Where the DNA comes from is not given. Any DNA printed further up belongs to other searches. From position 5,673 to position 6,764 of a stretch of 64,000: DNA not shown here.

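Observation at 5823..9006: Phage-encoded Ter cluster: TerY-like vWA + TerC + two TerD paralogues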

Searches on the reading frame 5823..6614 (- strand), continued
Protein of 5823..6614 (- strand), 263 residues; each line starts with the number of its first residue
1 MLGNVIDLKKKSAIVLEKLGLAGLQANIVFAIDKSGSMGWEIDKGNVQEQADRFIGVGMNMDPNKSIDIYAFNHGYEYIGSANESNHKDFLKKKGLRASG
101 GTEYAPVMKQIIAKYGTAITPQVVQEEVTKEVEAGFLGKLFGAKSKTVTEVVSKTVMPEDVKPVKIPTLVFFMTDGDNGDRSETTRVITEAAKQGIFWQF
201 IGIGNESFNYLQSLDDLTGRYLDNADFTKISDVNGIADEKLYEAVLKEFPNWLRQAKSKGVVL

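Call 71: find_encoding_contigs(protein=P0241, flank=10000, max_places=10)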
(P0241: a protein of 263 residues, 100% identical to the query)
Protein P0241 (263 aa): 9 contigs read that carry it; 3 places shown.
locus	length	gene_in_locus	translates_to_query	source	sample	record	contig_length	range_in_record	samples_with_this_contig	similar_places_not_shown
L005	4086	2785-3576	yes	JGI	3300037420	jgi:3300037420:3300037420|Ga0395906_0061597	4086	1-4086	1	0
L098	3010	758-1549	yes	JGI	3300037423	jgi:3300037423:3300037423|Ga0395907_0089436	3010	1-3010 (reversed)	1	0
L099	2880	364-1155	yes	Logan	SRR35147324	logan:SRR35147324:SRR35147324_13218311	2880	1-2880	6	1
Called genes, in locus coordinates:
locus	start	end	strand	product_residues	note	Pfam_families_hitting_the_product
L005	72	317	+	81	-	-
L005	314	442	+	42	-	-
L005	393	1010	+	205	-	PF02342:TerD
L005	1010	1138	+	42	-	-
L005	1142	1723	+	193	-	PF02342:TerD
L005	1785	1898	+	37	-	-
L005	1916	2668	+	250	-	PF03741:TerC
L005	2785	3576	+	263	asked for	PF10138:vWA-TerF-like, PF00092:VWA (faint), PF10138:vWA-TerF-like, PF07002:Copine (weak)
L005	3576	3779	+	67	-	-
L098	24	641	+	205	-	PF03741:TerC, PF04332:DUF475 (faint)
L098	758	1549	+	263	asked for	PF10138:vWA-TerF-like, PF00092:VWA (faint), PF10138:vWA-TerF-like, PF07002:Copine (weak)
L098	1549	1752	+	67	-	-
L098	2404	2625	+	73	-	-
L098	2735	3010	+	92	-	?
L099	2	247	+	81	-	?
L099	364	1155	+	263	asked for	PF10138:vWA-TerF-like, PF00092:VWA (faint), PF10138:vWA-TerF-like, PF07002:Copine (weak)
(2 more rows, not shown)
